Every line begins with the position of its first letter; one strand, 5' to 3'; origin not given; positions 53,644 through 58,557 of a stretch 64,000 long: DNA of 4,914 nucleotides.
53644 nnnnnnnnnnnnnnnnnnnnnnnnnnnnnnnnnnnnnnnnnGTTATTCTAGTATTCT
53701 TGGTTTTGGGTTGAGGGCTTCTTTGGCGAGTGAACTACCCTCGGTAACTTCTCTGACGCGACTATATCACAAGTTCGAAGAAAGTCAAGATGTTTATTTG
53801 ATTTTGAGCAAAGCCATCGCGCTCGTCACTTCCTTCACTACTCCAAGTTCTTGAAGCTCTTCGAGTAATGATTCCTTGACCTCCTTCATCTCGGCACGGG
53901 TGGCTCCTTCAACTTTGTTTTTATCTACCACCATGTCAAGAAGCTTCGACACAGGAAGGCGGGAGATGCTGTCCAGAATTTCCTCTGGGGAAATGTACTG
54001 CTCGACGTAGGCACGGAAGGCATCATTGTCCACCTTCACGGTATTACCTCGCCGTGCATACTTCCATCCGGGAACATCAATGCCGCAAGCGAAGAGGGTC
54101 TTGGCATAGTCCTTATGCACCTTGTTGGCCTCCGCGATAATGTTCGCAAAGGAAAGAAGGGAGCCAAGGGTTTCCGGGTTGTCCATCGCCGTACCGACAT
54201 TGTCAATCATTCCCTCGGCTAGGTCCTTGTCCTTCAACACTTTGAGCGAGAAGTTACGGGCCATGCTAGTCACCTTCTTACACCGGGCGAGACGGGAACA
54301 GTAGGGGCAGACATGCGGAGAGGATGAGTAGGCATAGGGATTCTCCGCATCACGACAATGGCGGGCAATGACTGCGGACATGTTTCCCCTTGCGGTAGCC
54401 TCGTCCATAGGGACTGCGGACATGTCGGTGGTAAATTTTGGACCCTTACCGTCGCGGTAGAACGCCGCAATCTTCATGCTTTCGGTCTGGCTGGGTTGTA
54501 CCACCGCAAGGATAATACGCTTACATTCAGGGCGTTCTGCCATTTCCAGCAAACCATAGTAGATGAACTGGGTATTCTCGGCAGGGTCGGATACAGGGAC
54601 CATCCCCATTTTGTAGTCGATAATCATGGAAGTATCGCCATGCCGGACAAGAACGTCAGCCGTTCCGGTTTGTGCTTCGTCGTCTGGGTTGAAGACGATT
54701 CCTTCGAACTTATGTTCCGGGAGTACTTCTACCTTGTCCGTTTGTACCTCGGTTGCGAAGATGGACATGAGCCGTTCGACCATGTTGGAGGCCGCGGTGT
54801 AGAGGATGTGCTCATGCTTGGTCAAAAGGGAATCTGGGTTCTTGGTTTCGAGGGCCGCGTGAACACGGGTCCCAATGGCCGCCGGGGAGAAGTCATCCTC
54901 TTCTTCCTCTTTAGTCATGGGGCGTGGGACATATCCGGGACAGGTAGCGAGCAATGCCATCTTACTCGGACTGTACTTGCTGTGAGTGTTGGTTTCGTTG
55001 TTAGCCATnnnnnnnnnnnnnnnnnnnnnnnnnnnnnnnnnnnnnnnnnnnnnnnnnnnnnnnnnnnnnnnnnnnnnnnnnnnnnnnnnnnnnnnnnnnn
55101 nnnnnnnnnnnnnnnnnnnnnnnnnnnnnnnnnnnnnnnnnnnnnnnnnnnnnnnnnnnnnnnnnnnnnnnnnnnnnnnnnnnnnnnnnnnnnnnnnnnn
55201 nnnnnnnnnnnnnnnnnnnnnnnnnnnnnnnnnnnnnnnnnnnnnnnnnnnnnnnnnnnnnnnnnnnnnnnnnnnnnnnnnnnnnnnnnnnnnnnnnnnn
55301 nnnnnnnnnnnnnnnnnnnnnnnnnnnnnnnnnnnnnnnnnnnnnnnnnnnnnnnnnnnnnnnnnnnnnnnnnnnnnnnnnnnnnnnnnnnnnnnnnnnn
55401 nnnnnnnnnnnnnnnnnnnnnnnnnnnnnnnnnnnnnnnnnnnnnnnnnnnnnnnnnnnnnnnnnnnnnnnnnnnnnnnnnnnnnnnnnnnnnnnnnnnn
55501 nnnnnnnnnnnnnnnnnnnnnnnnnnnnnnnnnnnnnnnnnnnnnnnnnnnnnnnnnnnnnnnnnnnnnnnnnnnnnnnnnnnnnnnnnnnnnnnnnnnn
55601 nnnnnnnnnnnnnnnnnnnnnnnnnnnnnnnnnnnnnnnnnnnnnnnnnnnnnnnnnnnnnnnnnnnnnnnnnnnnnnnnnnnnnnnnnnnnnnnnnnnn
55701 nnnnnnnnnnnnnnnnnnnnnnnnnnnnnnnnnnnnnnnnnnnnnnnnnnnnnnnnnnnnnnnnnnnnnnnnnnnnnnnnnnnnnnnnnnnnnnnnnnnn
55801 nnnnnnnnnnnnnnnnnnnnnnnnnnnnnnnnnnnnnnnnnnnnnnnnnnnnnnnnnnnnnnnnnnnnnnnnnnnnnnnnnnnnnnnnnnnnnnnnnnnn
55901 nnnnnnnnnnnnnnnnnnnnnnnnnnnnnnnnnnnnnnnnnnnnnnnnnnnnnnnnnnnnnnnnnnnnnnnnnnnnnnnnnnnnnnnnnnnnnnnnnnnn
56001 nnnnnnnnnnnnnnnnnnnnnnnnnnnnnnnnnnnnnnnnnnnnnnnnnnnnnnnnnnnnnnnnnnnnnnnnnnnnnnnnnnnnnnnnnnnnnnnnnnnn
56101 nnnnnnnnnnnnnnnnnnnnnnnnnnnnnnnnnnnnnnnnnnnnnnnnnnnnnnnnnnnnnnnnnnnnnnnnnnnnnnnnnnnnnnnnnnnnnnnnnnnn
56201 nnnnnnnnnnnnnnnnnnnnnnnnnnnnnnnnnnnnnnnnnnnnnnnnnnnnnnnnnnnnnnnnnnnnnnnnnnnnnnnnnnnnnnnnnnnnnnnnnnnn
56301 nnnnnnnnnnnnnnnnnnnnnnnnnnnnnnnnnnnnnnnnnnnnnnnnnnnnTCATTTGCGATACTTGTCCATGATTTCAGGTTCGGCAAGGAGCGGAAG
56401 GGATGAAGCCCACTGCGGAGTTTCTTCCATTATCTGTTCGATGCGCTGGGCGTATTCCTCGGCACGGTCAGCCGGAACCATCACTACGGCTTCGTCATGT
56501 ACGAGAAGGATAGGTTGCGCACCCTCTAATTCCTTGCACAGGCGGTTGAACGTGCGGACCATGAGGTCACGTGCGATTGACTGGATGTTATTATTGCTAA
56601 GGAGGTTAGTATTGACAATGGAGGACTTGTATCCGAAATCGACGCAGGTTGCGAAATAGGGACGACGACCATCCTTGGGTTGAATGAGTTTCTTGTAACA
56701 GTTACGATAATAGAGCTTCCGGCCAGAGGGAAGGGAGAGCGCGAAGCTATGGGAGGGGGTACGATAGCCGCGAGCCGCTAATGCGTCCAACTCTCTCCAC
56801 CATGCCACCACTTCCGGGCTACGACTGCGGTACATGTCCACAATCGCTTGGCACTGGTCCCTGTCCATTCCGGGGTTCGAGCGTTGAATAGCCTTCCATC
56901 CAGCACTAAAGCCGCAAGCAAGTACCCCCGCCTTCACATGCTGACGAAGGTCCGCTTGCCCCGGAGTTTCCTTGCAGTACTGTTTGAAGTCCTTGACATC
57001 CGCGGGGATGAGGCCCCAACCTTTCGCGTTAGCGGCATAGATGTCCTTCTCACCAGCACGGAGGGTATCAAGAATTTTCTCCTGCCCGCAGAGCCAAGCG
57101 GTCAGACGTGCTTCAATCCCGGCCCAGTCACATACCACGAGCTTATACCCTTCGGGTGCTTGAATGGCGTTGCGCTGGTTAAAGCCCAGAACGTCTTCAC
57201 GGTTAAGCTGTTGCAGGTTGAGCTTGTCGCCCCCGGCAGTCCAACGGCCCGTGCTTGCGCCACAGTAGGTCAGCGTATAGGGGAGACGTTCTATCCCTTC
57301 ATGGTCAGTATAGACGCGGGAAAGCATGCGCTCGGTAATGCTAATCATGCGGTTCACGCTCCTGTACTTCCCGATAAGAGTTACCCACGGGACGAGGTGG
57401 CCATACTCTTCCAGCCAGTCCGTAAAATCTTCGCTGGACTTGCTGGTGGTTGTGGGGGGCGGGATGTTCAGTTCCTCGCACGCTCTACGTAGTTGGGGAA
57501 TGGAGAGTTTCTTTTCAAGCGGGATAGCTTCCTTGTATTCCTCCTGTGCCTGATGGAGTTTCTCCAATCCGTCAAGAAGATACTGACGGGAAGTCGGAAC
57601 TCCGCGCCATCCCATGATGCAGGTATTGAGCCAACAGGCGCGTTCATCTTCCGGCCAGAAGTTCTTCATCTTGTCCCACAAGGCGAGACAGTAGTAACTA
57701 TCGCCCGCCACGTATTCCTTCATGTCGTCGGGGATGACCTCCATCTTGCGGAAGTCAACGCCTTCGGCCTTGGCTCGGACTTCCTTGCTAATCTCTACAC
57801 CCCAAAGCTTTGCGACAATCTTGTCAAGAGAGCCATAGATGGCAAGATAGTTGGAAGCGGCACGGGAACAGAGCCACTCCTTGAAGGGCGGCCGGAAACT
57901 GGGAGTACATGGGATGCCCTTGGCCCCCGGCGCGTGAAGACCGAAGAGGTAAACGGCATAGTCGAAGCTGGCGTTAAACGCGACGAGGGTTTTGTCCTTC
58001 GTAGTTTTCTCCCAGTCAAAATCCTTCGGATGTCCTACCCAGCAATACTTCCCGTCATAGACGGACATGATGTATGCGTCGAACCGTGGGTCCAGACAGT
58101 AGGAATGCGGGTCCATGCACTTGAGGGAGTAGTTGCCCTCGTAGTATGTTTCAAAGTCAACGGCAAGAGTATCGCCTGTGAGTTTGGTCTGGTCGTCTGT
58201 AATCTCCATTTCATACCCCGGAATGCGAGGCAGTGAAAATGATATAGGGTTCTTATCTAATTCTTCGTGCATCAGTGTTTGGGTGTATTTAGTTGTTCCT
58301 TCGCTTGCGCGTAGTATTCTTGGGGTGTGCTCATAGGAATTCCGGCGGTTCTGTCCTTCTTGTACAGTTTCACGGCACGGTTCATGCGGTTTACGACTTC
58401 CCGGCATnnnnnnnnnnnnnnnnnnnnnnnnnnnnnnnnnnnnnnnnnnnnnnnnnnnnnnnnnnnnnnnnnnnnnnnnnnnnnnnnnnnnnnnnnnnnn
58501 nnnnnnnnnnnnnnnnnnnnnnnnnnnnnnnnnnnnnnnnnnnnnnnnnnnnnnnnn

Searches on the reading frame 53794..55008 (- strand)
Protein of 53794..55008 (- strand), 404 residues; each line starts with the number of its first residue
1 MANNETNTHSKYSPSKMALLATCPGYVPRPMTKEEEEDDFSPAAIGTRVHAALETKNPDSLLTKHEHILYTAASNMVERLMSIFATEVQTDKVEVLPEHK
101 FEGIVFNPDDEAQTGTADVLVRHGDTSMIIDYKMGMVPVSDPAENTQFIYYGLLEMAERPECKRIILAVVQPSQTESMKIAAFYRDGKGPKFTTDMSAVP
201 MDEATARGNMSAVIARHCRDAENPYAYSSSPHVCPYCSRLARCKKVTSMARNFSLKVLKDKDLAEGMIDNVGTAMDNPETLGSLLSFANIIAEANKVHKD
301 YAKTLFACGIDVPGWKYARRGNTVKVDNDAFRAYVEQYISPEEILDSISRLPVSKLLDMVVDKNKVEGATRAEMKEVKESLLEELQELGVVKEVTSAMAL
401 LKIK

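Call 11: search_protein_families(library=pfam, proteins=[window:53794-55008:-])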
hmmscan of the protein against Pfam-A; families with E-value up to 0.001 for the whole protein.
window:53794-55008:- (404 aa): 2 families
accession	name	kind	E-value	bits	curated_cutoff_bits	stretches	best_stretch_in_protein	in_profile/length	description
PF10926.14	DUF2800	-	9.8e-12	45.2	21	1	44-337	34-315/368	Protein of unknown function (DUF2800)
PF12705.13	PDDEXK_1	-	2.4e-08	34.7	22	1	12-244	2-247/247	PD-(D/E)XK nuclease superfamily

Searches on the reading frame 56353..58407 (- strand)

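Call 11: search_protein_families(library=pfam, proteins=[window:56353-58407:-])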
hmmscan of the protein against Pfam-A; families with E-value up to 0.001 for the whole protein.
window:56353-58407:- (684 aa): 2 families
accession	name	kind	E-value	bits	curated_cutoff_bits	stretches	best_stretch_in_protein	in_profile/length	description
PF00476.26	DNA_pol_A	-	4.5e-25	88.8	34.3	1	302-682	34-379/381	DNA polymerase family A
PF01612.26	DNA_pol_A_exo1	-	6.8e-07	29.7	23.6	1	139-249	77-170/173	3'-5' exonuclease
